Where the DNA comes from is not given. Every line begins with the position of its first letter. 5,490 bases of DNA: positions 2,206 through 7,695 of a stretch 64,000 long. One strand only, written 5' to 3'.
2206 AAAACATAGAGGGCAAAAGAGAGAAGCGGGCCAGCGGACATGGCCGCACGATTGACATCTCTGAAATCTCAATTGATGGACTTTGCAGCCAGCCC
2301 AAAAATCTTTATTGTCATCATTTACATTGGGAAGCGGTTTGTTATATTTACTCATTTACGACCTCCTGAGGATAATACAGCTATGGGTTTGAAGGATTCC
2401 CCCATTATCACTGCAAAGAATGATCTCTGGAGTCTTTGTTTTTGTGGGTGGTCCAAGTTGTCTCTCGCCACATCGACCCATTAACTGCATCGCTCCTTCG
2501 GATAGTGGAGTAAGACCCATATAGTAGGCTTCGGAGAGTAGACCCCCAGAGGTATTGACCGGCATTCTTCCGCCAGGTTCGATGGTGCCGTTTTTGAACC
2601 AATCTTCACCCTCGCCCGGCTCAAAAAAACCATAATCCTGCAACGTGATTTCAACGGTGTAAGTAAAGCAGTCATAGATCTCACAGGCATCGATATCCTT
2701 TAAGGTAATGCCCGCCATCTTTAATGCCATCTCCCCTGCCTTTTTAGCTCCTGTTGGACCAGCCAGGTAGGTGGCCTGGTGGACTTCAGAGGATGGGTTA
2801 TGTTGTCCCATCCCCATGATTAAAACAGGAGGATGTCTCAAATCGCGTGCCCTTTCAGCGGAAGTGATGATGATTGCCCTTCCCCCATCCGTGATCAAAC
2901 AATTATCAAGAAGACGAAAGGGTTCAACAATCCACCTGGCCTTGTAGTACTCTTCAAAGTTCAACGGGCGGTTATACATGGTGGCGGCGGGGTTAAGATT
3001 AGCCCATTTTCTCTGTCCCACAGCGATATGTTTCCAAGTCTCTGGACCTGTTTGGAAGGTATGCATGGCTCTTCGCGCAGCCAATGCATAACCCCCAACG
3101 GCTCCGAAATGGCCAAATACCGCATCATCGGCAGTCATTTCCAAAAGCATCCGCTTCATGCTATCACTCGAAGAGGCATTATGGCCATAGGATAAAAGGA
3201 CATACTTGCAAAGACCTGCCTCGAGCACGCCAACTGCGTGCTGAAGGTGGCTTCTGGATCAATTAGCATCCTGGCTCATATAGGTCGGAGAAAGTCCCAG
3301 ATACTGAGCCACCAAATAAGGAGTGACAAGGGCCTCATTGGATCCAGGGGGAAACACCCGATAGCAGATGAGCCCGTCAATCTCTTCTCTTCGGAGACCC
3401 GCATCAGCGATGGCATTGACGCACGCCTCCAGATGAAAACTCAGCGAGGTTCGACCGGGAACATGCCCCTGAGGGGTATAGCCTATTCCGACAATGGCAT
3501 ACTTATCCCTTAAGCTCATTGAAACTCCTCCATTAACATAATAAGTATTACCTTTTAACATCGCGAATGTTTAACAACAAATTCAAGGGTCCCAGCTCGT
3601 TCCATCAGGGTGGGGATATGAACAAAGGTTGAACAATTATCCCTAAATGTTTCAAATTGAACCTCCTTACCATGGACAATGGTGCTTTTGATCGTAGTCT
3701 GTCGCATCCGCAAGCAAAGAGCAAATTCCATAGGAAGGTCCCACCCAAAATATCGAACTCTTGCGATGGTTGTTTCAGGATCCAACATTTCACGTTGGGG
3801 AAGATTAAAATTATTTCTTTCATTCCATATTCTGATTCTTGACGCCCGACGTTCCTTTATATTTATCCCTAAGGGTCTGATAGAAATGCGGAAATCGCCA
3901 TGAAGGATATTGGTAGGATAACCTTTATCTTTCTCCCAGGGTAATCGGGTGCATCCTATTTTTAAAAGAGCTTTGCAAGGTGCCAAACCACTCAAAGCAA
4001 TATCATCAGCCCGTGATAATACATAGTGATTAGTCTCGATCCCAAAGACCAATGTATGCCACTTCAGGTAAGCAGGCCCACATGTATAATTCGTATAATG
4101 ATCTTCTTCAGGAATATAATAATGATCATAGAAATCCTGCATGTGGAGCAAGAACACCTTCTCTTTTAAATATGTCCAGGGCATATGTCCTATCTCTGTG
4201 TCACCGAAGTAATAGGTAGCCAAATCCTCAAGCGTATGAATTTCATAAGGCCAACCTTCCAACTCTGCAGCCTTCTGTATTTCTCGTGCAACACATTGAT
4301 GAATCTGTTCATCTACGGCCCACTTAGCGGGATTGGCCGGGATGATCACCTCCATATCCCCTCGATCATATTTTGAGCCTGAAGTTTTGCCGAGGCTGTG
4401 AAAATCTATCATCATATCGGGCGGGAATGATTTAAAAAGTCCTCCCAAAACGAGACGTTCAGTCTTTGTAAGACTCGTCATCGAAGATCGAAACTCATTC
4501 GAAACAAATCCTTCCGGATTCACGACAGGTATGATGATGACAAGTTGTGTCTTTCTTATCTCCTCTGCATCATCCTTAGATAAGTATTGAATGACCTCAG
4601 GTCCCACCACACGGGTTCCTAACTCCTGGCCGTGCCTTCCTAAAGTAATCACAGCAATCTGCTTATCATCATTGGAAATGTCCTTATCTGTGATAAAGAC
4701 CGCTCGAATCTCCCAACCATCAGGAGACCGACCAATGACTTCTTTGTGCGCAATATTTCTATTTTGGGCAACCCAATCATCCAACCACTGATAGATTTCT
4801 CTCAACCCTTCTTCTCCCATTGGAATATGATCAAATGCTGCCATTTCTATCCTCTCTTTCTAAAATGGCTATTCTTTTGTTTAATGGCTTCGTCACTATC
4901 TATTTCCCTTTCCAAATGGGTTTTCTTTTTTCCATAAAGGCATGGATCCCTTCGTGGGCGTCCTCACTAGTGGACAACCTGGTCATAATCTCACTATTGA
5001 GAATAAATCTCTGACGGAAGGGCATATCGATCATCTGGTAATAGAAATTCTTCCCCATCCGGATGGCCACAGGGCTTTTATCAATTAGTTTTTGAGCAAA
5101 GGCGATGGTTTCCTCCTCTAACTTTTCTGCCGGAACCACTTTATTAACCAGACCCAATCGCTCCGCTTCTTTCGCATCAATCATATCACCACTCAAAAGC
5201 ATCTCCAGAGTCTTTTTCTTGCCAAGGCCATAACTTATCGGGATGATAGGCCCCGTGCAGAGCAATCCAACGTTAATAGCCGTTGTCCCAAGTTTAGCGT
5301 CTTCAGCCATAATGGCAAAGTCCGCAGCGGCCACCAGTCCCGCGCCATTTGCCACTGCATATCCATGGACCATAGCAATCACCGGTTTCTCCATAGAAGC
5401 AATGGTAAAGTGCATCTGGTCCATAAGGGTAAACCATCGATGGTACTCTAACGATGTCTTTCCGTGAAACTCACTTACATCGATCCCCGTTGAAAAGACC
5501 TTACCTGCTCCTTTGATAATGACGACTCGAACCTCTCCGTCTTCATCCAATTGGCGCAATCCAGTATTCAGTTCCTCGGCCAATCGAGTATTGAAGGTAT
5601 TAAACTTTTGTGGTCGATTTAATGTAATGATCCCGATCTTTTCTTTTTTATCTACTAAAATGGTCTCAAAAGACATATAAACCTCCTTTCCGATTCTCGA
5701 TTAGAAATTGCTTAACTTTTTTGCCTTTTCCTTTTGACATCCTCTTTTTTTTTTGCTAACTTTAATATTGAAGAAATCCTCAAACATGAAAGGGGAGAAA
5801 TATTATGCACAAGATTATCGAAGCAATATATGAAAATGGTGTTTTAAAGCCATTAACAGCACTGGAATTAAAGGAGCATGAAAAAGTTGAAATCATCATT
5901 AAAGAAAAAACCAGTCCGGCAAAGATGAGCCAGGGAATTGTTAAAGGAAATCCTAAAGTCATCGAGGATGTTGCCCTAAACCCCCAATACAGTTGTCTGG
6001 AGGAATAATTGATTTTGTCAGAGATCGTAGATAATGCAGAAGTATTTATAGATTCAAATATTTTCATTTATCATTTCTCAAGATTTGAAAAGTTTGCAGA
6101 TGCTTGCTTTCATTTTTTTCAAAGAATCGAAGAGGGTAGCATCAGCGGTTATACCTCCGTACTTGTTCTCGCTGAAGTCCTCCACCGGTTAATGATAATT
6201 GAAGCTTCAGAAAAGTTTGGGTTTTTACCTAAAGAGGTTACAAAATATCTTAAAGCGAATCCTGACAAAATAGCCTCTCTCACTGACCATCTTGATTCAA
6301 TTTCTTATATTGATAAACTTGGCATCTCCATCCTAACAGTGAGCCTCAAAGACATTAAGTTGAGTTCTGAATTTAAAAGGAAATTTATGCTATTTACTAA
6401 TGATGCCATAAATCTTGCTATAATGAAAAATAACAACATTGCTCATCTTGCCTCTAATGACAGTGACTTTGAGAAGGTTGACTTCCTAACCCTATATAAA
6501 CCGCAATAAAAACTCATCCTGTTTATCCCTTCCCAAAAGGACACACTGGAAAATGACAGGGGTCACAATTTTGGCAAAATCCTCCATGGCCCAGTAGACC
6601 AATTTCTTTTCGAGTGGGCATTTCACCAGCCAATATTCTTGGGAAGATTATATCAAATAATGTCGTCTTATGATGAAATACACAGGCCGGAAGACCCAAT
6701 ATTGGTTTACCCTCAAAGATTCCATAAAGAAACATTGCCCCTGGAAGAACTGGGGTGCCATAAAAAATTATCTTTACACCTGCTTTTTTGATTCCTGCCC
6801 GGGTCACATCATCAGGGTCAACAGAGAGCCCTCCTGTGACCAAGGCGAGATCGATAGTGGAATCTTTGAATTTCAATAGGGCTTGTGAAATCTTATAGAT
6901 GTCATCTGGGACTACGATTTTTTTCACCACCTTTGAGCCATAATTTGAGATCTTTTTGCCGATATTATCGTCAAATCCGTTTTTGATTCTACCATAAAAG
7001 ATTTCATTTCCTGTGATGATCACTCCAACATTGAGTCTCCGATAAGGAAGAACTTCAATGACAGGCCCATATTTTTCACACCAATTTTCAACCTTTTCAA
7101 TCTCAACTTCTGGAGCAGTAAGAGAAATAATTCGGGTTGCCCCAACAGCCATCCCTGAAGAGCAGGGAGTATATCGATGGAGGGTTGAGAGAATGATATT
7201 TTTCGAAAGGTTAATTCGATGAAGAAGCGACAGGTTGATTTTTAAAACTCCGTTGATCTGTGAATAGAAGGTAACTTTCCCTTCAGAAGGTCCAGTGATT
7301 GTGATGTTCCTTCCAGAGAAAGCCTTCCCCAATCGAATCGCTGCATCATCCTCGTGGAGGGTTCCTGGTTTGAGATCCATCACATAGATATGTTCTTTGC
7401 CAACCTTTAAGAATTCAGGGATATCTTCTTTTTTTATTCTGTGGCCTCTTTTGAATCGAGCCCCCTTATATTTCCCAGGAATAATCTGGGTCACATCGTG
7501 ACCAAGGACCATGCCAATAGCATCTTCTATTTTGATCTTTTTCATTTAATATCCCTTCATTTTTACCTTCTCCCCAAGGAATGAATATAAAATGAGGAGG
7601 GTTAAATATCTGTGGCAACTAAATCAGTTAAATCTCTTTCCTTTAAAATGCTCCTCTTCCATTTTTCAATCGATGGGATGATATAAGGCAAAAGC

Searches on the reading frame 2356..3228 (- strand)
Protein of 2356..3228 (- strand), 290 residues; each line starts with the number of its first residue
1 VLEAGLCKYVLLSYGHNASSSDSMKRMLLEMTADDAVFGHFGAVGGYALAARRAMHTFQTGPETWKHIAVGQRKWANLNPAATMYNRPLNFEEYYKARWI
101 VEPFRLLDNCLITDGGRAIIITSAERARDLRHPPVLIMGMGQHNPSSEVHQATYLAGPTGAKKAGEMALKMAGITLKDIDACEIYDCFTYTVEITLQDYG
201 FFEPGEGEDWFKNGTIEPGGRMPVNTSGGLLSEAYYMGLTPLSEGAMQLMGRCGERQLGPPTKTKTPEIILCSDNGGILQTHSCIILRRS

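Call 63: search_protein_families(library=pfam, proteins=[window:2356-3228:-], max_evalue=1e-8)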
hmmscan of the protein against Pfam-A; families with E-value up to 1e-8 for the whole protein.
window:2356-3228:- (290 aa): 1 family
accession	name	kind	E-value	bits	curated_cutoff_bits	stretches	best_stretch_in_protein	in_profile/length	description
PF22691.2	Thiolase_C_1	-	4.2e-37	127.5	28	1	141-289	1-144/144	Thiolase C-terminal domain-like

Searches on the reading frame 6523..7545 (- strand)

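Call 63: search_protein_families(library=pfam, proteins=[window:6523-7545:-], max_evalue=1e-8)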
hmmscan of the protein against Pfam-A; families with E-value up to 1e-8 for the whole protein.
window:6523-7545:- (340 aa): 1 family
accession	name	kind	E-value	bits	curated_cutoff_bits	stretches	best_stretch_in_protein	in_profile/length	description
PF00994.29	MoCF_biosynth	-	4e-19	69.2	26.6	1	174-304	1-142/144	Probable molybdopterin binding domain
